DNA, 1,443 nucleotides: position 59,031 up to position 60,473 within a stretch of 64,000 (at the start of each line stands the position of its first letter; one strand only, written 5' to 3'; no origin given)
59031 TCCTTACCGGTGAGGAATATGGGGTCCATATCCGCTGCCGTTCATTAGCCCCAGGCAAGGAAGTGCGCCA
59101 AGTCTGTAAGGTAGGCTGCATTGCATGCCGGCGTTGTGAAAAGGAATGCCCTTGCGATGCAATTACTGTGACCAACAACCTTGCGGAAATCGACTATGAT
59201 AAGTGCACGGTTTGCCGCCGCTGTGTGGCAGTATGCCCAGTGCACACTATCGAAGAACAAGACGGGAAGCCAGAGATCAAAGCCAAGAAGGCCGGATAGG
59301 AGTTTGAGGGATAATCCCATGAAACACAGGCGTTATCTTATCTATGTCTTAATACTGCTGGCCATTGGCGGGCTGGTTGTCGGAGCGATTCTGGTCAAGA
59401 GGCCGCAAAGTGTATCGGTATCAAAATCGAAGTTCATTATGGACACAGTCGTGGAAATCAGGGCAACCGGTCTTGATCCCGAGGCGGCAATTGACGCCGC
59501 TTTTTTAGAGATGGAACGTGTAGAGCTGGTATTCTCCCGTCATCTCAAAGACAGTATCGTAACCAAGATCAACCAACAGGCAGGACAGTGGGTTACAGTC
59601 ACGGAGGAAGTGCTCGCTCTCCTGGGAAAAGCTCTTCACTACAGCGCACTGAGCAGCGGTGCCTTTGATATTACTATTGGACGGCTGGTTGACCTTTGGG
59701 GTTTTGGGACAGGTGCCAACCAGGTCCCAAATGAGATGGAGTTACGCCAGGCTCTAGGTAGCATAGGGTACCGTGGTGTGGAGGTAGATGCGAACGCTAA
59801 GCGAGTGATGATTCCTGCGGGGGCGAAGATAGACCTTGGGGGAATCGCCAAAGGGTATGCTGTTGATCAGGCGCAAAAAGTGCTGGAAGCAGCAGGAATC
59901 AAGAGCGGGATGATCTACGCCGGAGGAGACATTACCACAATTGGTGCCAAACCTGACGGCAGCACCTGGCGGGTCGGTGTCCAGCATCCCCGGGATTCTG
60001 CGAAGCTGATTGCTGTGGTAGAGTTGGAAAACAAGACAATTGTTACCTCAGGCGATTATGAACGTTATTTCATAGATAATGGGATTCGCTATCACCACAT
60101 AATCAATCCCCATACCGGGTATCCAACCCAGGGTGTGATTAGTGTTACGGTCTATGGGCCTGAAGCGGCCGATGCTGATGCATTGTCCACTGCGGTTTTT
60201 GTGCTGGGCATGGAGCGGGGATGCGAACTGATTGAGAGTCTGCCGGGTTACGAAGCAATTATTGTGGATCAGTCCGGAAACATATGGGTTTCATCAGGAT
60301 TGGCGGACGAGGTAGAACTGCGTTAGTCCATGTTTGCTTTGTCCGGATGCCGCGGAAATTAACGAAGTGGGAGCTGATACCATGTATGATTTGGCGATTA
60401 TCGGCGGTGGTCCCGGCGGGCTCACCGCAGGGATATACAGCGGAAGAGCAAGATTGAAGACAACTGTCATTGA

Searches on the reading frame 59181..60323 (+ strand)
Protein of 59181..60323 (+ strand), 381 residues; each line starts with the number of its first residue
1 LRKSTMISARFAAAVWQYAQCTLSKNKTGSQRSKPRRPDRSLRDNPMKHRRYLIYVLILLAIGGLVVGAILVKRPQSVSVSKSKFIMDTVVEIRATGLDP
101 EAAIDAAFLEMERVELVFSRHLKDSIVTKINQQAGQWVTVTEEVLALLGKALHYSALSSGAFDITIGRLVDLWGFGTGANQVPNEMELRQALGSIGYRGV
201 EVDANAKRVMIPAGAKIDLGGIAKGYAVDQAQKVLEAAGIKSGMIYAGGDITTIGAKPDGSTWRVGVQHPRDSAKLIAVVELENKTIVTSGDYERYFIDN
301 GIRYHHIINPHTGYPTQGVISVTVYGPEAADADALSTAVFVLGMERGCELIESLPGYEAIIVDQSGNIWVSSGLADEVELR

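Call 51: search_protein_families(library=pfam, proteins=[window:59181-60323:+], max_evalue=0.00001)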
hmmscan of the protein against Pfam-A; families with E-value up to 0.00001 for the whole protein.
window:59181-60323:+ (381 aa): 1 family
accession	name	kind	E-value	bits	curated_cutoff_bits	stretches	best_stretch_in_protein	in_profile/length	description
PF02424.20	ApbE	-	2.6e-92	309.5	25.6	1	87-361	1-266/266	ApbE family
